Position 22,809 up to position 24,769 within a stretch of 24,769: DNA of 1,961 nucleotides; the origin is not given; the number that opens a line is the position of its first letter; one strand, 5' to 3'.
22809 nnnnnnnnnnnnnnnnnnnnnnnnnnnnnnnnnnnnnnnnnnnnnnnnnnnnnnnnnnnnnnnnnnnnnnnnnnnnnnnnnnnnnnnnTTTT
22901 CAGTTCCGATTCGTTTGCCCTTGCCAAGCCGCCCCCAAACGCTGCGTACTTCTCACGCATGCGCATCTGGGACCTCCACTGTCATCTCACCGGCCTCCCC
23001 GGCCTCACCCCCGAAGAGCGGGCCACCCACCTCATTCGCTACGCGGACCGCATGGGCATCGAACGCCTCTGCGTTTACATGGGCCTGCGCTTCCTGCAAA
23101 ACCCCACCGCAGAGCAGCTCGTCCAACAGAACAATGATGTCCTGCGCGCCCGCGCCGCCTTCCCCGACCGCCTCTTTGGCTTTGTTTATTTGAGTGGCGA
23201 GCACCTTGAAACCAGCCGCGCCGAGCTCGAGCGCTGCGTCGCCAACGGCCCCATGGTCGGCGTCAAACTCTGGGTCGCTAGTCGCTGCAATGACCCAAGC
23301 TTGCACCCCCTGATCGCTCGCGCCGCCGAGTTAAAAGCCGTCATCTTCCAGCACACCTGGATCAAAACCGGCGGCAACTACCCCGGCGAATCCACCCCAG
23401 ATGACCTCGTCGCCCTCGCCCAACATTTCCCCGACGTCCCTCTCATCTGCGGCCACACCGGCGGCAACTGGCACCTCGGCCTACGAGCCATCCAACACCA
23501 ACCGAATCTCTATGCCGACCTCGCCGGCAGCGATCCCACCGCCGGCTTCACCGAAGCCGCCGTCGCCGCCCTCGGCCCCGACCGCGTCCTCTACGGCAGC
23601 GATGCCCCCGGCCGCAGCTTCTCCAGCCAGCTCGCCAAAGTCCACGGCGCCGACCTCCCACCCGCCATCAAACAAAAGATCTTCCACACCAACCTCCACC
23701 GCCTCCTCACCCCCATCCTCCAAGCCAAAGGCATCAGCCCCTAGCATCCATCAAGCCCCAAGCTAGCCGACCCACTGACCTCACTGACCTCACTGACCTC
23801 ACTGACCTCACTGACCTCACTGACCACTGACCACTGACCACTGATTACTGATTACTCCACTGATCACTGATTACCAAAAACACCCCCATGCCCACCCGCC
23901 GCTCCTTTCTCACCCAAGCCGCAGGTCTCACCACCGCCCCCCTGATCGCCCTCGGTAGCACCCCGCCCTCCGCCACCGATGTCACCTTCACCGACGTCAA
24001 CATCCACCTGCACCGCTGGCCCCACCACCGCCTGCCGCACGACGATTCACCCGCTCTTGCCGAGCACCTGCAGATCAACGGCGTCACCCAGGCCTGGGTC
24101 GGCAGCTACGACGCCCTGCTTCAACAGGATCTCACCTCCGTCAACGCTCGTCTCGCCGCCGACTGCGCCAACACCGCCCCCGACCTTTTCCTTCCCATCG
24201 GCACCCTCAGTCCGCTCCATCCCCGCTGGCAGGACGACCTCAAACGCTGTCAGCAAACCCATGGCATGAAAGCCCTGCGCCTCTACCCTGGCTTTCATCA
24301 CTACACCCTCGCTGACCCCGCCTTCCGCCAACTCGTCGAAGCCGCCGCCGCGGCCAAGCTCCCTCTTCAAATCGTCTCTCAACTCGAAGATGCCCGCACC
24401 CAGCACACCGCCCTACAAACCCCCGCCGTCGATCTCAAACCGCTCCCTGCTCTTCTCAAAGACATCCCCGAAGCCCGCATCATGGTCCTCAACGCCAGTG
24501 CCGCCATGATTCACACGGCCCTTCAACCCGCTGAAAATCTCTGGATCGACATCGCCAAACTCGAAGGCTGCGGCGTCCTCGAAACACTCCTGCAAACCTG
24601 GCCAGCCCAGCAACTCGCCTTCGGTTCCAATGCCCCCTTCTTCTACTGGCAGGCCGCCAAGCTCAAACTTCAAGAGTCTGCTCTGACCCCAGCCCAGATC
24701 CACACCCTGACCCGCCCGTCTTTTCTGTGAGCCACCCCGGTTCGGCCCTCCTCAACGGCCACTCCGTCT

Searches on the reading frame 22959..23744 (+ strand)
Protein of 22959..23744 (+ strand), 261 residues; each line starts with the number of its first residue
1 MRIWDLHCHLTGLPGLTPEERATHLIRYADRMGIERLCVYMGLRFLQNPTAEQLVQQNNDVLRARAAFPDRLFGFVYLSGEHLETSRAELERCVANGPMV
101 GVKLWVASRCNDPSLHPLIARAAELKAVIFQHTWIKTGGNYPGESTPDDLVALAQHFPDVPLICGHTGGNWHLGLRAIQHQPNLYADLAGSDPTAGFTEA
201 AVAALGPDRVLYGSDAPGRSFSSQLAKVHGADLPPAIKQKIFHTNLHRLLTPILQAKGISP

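Call 65: search_protein_families(library=pfam, proteins=[window:22959-23744:+], max_evalue=0.001)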
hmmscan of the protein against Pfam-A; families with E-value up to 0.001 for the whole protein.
window:22959-23744:+ (261 aa): 1 family
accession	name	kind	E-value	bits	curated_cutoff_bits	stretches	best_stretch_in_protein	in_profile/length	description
PF04909.20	Amidohydro_2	-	3.7e-28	99.6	26.4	1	53-249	61-286/289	Amidohydrolase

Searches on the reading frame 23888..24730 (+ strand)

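Call 65: search_protein_families(library=pfam, proteins=[window:23888-24730:+], max_evalue=0.001)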
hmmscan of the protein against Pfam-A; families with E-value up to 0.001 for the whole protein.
window:23888-24730:+ (280 aa): 1 family
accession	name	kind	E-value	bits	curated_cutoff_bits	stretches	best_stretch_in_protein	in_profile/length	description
PF04909.20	Amidohydro_2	-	1.6e-07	31.8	26.4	1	52-251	34-249/289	Amidohydrolase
